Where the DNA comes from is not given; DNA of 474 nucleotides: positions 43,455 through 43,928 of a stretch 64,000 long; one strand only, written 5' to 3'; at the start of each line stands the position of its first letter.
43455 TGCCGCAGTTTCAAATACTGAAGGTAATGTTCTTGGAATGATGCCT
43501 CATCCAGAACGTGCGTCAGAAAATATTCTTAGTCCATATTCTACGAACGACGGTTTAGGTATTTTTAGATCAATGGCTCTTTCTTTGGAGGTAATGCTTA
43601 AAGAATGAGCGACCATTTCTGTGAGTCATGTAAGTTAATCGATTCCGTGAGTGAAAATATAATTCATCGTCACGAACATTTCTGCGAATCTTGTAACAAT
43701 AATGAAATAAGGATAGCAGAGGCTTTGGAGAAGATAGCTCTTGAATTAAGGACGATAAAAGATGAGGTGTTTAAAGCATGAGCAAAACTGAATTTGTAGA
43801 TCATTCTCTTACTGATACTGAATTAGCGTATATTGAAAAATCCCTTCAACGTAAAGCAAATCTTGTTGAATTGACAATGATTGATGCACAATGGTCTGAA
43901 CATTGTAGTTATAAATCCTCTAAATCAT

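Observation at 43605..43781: Hidden 58-codon double-CxxC ORF translationally coupled between purQ and purL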

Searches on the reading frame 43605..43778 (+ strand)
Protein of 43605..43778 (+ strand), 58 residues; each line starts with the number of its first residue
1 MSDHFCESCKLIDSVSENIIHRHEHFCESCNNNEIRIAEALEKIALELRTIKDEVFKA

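Call 3: search_protein_families(library=pfam, proteins=[window:43605-43778:+], max_evalue=1)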
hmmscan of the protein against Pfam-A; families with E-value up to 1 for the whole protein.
seq(58 aa): 5 families
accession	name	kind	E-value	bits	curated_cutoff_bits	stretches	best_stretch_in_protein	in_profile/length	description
PF20120.5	DUF6510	-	0.033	14.5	26.4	1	5-52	28-79/86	Family of unknown function (DUF6510)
PF24485.1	zf-C2H2_DHX34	-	0.18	12.3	27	0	3-10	1-8/25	DHX34-like, C2H2-type zinc finger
PF08772.16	Zn_ribbon_NOB1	-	0.22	12.1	24.9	0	21-36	20-35/72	Nin one binding (NOB1) Zn-ribbon like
PF24734.1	DUF7685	-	0.75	10.2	27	0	6-35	2-36/43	Domain of unknown function (DUF7685)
PF06827.20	zf-FPG_IleRS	-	0.88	9.9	21.3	1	16-30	13-27/30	Zinc finger found in FPG and IleRS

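Call 4: search_protein_families(library=ncbifam, proteins=[window:43605-43778:+], max_evalue=1)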
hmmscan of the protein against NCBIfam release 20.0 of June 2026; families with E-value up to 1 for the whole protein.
seq(58 aa): 2 families
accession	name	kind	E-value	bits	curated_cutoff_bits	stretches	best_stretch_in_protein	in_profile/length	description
NF040494.1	nitrored_ArsF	subfamily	0.085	13.2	60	0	3-35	9-39/106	nitrophenyl compound nitroreductase subunit ArsF family protein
NF041913.1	HVO_2142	equivalog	0.13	12.2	90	0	3-10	33-40/48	HVO_2142 family zinc finger protein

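Call 5: find_homologous_proteins(query=window:43605-43778:+, max_evalue=10)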
Query seq(58 aa) (58 aa): 8 proteins with E <= 10 among 10 candidates.
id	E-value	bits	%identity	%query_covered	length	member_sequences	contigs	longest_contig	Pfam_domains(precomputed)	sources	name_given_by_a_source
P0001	6.1e-26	106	91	98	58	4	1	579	-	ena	-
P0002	6.0e-25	103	88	98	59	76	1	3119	-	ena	-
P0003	5.8e-24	100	86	97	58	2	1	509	-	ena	-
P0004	1.3e-23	99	86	97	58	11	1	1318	-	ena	-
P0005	2.8e-23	98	86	97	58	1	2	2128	-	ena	-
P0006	4.1e-23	97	84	98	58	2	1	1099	-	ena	-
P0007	5.6e-23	97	86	97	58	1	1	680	-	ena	-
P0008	4.3e-19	85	95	76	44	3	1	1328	-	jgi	jgi:hypothetical protein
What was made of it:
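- The first homology search found 8 close hits only (call 5).
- Tried and rejected: A word-indexed search gave only 84-95% identical hits (call 5).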

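Call 13: find_related_loci(query=A1, collection=metagenome_contigs, flank=3000)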
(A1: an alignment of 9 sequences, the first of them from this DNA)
Query A1 (58 aa) in metagenome_contigs; peptide patterns used: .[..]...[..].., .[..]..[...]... (x = any residue, [..] = any of these).
538 stretches matched a pattern; 4 encode a relative of the query (tblastn E <= 1e-3); 4 distinct loci.
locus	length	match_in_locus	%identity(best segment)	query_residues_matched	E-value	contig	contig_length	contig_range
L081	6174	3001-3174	90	1-58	1e-31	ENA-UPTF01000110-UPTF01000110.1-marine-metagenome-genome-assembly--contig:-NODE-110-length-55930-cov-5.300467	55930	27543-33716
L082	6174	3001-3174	90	1-58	6e-32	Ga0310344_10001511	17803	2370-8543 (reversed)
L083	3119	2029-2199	88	1-57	1e-30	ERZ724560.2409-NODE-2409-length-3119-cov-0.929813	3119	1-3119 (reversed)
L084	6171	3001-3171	88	1-57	2e-30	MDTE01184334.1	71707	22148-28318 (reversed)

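Call 18: search_protein_representatives(alignment_id=A1)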
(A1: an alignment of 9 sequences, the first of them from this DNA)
Query: 9 sequences, 58 profile positions. Proteins with E-value up to 0.001 (for the whole library): 2; up to 1e-10: 1; up to 1e-30: 1. The best 2 are listed.
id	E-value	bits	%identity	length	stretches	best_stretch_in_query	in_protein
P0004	6.5e-36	137.9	-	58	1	1-58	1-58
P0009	7.1e-04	35.3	-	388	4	9-52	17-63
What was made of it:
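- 43605..43781 (+): Small ORF, 58 aa: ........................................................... An acidic orphan micro-protein rich in Cys and His. Only its own cluster was found among 1.84e9 representatives (call 18).
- On FGAM synthase complex component (smPurL/PurQ/PurS type): Only one cluster was found in 1.84e9 representatives (call 18).
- On Pfam DUF6510 (PF20120), best Pfam match: No such relatives appeared in the exhaustive profile search (call 18).
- Only its own cluster was found among 1.84e9 representative proteins (call 18). The family is absent from all other organisms with smPurL/PurQ/PurS (call 18).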

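Call 48: predict_structure(alignment_id=A1)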
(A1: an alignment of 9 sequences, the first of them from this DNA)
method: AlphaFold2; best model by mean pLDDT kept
length: 58 residues; sequences in the alignment: 9
mean_pLDDT: 80.9   pTM: 0.60
mean pLDDT of the five models: 80.9, 75.9, 75.0, 73.6, 72.0
residues with pLDDT >= 90: 9; 70-90: 39; 50-70: 8; < 50: 2
segments of 3 or more residues with pLDDT < 50: none
pLDDT, mean of each block of 10 residues (from residue 1): 67 87 73 88 91 79
secondary structure, 60 per line:
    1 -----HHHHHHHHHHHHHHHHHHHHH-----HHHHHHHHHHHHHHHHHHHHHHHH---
elements in order: H6-26 H32-55
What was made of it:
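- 43698..43769 (+): Predicted helix 2 (residues 32-55), with heptad core I37/L41/I44/L48/I51/V55 and a coiled-coil-like '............' stretch. AlphaFold2 gives H32-55 with pLDDT 88-91 (call 48).
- On Archaeal C(P)XCG zinc-finger micro-proteins: AlphaFold2 gives a helical hairpin with the Cys pairs at opposite ends (call 48).
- AlphaFold2 predicts a helical hairpin, H6-26 and H32-55, with mean pLDDT 81 (call 48).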

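Call 51: fold_search(model_id=the predicted structure, library=pdb)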
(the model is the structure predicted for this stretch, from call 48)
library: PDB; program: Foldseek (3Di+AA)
matches with E <= 10: 167; with E <= 0.001: 0
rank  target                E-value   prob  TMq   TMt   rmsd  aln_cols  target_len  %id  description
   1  8z5s_r                1.6e+00  0.23  0.40  0.34   5.5        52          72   12  Cryo-EM structure of the proximal rod-export apparatus of the polar flagellar motor (released 2025-10-22)
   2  4do2_A                2.4e+00  0.82  0.81  0.82   1.6        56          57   18  Crystal Structure of the Rop protein mutant D30P/A31G at resolution 1.4 resolution. (released 2013-02-13)
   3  8z5s_s                2.4e+00  0.18  0.40  0.31   5.4        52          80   12  Cryo-EM structure of the proximal rod-export apparatus of the polar flagellar motor (released 2025-10-22)
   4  6dma_F                2.6e+00  0.35  0.58  0.51   2.8        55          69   20  DHD15_closed (released 2018-12-19)
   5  2ch7_A                2.8e+00  0.54  0.68  0.16   2.8        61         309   11  Crystal structure of the cytoplasmic domain of a bacterial chemoreceptor from Thermotoga maritima (released 2006-04-18)
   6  7y6c_A                3.0e+00  0.72  0.75  0.64   2.1        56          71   11  Crystal structure of the EscE/EsaG/EsaH complex (released 2022-07-20)
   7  7s8t_A                3.0e+00  0.60  0.70  0.53   2.6        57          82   18  M. xanthus ferritin-like protein EncC (released 2022-02-02)
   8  2ch7_B                3.0e+00  0.18  0.46  0.11   6.5        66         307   17  Crystal structure of the cytoplasmic domain of a bacterial chemoreceptor from Thermotoga maritima (released 2006-04-18)
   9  7n0e_A                3.1e+00  0.66  0.77  0.74   2.0        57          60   16  Co-complex of the histidine kinase region of RetS and the dimerization and histidine phosphotransfer domain of GacS (released 2022-03-09)
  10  8oip_Aa               3.1e+00  0.35  0.55  0.12   3.7        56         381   11  28S mammalian mitochondrial small ribosomal subunit with mtRF1 and P-site tRNA (released 2023-05-24)
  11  1rso_MODEL_1_A        3.1e+00  0.23  0.48  0.46   3.6        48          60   10  Hetero-tetrameric L27 (Lin-2, Lin-7) domain complexes as organization platforms of supra-molecular assemblies (released 2004-05-04)
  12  7w3z_A                3.6e+00  0.57  0.57  0.13   2.1        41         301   12  Cryo-EM Structure of Human Gastrin Releasing Peptide Receptor in complex with the agonist Gastrin Releasing Peptide an (released 2023-02-22)
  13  4brr_B                3.6e+00  0.15  0.40  0.24   5.1        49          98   10  Crystal structure of the integral membrane diacylglycerol kinase - delta 7.79 (released 2014-06-18)
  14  1ku9_A                3.6e+00  0.11  0.37  0.15   5.9        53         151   19  X-ray Structure of a Methanococcus jannaschii DNA-Binding Protein: Implications for Antibiotic Resistance in Staphyloc (released 2002-12-25)
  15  7s8t_I                3.8e+00  0.57  0.74  0.57   2.4        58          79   17  M. xanthus ferritin-like protein EncC (released 2022-02-02)
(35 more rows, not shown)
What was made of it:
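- On Rop-like four-helix-bundle dimers: The hairpin is predicted (pLDDT 81, call 48) and superposes on Rop at TM 0.81 with E=2.4 (call 51).
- Closest known: Rop/ROM-type helical hairpins that dimerise into four-helix bundles. Same: The predicted fold superposes on Rop (4do2_A, TM 0.81, rmsd 1.6 A over 56 columns; call 51).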

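Call 54: list_cluster_members(proteins=[window:43605-43778:+, P0002, P0004, P0008, P0010, P0030, P0054, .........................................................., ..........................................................])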
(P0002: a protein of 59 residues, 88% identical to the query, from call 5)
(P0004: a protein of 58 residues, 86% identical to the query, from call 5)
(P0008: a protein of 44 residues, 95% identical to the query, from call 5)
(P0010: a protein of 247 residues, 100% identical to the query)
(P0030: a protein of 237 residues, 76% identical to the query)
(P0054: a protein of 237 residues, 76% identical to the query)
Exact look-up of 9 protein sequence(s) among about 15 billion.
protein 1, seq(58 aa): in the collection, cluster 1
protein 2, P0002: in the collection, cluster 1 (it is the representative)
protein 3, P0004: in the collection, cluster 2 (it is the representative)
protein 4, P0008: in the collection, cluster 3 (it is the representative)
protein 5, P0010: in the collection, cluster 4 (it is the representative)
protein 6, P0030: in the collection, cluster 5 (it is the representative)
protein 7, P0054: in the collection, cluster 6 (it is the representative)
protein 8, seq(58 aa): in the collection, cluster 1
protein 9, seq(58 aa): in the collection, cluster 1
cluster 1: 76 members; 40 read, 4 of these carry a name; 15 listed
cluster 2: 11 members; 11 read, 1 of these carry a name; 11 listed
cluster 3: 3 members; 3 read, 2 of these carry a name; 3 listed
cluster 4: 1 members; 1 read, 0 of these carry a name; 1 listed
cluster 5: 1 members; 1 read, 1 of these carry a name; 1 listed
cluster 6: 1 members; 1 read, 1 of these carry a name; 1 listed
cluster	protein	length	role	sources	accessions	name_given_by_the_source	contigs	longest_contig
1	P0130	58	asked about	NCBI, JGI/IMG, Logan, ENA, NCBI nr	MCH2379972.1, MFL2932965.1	MAG: hypothetical protein MK228_00425 [Nitrososphaerales archaeon] | hypothetical protein [Nitrososphaerales archaeon]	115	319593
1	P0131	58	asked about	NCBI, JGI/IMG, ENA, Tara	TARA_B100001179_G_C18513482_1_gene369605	strand:- start:88 stop:264 length:177 start_codon:yes stop_codon:yes gene_type:complete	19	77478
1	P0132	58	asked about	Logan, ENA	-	-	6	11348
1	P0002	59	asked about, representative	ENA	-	-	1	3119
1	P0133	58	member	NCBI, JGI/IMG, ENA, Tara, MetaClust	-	hypothetical protein | strand:- start:521 stop:697 length:177 start_codon:yes stop_codon:yes gene_type:complete | TARA_125_SRF_0.22-0.45_scaffold262069_1_gene294142 "" ""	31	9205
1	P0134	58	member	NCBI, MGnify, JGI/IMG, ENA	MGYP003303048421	FL=1 | hypothetical protein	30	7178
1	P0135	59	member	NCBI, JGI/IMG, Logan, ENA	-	-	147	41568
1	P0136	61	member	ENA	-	-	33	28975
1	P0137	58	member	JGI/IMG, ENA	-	-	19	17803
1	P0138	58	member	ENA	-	-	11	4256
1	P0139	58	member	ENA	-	-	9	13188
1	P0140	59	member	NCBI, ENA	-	-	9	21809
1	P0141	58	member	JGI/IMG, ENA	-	-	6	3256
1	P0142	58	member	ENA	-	-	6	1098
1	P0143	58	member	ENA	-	-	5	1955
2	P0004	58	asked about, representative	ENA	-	-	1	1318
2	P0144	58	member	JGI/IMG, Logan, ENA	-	hypothetical protein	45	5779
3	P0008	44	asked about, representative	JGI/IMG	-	hypothetical protein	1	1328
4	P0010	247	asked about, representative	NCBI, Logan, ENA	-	-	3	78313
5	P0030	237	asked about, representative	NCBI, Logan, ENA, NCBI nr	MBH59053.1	MAG: phosphoribosylformylglycinamidine synthase I [Thaumarchaeota archaeon] | phosphoribosylformylglycinamidine synthase I [Nitrososphaerota archaeon]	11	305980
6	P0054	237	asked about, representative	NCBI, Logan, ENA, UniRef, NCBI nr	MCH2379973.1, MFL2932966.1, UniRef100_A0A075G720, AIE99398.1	MAG: phosphoribosylformylglycinamidine synthase I [Nitrososphaerales archaeon] | Phosphoribosylformylglycinamidine synthase subunit PurQ n=1 Tax=uncultured marine ... | phosphoribosylformylglycinamidine synthase subunit I (purL) [uncultured marine ...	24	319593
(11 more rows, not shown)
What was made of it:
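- Checked: Public gene callers (NCBI, IMG, Tara, MGnify) already call it a hypothetical protein, e.g. MCH2379972.1 (call 54).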

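Call 66: search_solved_structures(query=A1, max_evalue=10)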
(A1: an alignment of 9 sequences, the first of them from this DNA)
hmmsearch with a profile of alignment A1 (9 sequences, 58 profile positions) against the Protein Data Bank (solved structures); distinct sequences matched with E-value up to 10: 24.
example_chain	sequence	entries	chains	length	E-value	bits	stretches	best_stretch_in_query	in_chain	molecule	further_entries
8a3k_UNK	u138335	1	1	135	0.027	17.4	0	37-52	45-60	sc-apCC-4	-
2kyz_A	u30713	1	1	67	0.19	14.7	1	29-46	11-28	Heavy metal binding protein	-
3lbx_B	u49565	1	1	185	0.6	13.1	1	12-50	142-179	Spectrin beta chain, erythrocyte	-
8iah_M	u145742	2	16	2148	0.61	13.1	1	12-50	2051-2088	Spectrin beta chain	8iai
8qaa_A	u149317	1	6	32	0.66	13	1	37-51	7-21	antiparallel 6-helix bundle-ALIA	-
7nfj_A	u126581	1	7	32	0.76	12.8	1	37-52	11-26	CC-Type2-(LaId)4-L28Y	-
4pna_A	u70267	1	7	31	0.84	12.6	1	37-52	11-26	CC-Hept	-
7nfi_A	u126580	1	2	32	0.84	12.6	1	37-53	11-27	CC-Type2-(LaId)4-L7Y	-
7qwa_A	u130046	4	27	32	0.86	12.6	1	37-52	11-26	CC-Type2-(UgUe)4 | CC-Type2-(Ue)4 | CC-Type2-(Ug)4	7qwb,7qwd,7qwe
2m38_A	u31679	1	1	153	0.89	12.5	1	6-31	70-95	Ankyrin repeat and sterile alpha motif domain-containing protein 1B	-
2spc_A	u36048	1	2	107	0.91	12.5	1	17-45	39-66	SPECTRIN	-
9evg_G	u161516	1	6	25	1.3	12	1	36-52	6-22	CCHex2-B-g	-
4pn9_A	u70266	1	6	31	1.5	11.9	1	37-51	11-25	CC-Hex2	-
3r3k_A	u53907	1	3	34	1.7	11.6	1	37-52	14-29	CChex-Phi22 helix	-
8a3j_B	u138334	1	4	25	1.7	11.6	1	36-52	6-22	apCC-Tet*3-B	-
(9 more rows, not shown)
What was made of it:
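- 43698..43769 (+): The weak PDB sequence hits are nearly all designed coiled coils matching residues 37-52 (call 66).
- Residues 37-52 resemble designed coiled coils (call 66).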

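Call 67: find_encoding_contigs(protein=P0005, flank=3000, max_places=2)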
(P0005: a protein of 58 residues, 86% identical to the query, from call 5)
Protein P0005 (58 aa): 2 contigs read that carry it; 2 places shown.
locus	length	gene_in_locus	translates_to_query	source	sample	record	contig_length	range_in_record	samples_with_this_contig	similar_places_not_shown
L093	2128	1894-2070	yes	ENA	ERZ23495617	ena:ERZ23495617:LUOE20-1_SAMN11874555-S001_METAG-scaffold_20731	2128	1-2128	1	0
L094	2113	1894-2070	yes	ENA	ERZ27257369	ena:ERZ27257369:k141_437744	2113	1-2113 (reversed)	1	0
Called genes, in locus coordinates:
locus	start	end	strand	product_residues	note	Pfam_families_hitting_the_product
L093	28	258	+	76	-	-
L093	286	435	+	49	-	-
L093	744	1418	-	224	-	-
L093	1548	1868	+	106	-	-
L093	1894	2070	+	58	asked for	-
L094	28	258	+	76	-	-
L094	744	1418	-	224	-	-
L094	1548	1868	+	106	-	-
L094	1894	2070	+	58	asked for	-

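Call 68: find_encoding_contigs(protein=window:43605-43778:+, flank=3000, max_places=6)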
Protein seq(58 aa) (58 aa): 7 contigs read that carry it; 6 places shown.
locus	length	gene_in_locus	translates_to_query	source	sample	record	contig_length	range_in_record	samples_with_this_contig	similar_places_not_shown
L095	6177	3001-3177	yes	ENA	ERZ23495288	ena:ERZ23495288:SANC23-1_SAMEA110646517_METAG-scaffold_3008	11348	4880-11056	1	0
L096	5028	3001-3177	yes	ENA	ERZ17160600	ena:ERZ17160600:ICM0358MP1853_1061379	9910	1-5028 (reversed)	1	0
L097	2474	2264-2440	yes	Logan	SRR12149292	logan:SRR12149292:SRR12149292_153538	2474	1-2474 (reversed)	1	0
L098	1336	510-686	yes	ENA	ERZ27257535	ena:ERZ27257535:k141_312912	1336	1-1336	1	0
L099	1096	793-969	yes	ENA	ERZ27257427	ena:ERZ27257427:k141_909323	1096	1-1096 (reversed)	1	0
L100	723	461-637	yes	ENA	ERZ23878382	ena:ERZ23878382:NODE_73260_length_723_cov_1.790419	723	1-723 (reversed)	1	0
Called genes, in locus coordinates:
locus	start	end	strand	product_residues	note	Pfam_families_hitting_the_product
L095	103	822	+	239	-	-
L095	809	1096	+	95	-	PF14947:HTH_45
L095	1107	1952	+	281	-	PF01261:AP_endonuc_2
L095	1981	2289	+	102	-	PF02700:PurS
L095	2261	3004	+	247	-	PF01965:DJ-1_PfpI, PF13507:GATase_5, PF07685:GATase_3, PF00117:GATase (weak)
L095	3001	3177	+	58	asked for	-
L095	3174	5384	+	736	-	PF18072:FGAR-AT_linker, PF00586:AIRS, PF02769:AIRS_C, PF00586:AIRS, PF02769:AIRS_C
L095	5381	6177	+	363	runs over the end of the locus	?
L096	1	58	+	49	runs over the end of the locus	-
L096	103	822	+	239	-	-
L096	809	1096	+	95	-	PF14947:HTH_45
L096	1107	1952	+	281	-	PF01261:AP_endonuc_2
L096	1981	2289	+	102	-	PF02700:PurS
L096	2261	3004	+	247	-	PF01965:DJ-1_PfpI, PF13507:GATase_5, PF07685:GATase_3, PF00117:GATase (weak)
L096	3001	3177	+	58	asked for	-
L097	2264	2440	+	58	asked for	-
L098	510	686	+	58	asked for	-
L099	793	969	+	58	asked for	-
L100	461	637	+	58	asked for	-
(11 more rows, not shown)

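Call 71: find_encoding_contigs(protein=P0144, flank=5000, max_places=4)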
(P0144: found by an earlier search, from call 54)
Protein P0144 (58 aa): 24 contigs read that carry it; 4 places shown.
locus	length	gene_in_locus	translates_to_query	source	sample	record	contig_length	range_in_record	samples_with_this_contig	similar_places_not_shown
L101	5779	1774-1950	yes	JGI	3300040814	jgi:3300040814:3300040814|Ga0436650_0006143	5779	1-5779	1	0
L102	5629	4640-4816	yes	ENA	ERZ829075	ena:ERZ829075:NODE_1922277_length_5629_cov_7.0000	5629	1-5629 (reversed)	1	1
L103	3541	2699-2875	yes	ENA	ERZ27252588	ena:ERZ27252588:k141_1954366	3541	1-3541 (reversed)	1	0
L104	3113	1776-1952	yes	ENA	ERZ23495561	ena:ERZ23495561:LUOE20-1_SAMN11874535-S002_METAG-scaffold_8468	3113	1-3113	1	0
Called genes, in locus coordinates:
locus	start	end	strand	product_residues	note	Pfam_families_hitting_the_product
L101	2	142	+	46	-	?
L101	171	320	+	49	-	-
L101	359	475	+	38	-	-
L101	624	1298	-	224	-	-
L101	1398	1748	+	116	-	-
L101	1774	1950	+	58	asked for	-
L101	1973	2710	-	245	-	-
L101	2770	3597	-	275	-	PF01145:Band_7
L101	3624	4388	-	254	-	PF13649:Methyltransf_25 (faint)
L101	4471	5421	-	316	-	PF00586:AIRS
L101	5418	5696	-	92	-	PF07690:MFS_1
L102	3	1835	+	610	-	?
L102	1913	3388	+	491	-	PF00149:Metallophos, PF04042:DNA_pol_E_B, PF12850:Metallophos_2 (weak)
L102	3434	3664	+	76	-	-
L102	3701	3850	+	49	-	-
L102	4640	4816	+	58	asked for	-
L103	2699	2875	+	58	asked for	-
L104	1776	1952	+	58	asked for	-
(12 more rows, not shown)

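Call 73: find_related_loci(query=A1, collection=viral_contigs, flank=5000)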
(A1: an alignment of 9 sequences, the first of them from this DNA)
Query A1 (58 aa) in viral_contigs; peptide patterns used: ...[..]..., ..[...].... (x = any residue, [..] = any of these).
195 stretches matched a pattern, but none encodes a relative of the query by tblastn (E <= 1e-3).

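Call 79: search_protein_families(library=phrogs, proteins=[window:43605-43778:+], max_evalue=0.1)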
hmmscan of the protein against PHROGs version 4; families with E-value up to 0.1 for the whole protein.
seq(58 aa): 3 families
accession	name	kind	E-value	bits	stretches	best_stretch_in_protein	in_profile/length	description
phrog_17087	-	unknown function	0.012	16.8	1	4-44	89-128/141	-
phrog_19532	-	DNA, RNA and nucleotide metabolism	0.034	14.7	1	4-37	244-277/301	DNA binding protein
phrog_5788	-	unknown function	0.055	14.4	1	10-22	38-50/50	-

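Call 80: search_protein_families(library=padloc, proteins=[window:43605-43778:+], max_evalue=0.1)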
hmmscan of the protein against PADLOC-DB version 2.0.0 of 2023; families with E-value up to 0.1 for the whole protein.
seq(58 aa): 0 families
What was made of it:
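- On Phage, defence or mobile-element gene: PHROGs gave only E>=0.012 noise (call 79), PADLOC gave none (call 80), and no relative was found in IMG/VR (call 73).
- Tried and rejected: IMG/VR scan, PHROGs and PADLOC were all negative (calls 73, 79, 80).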
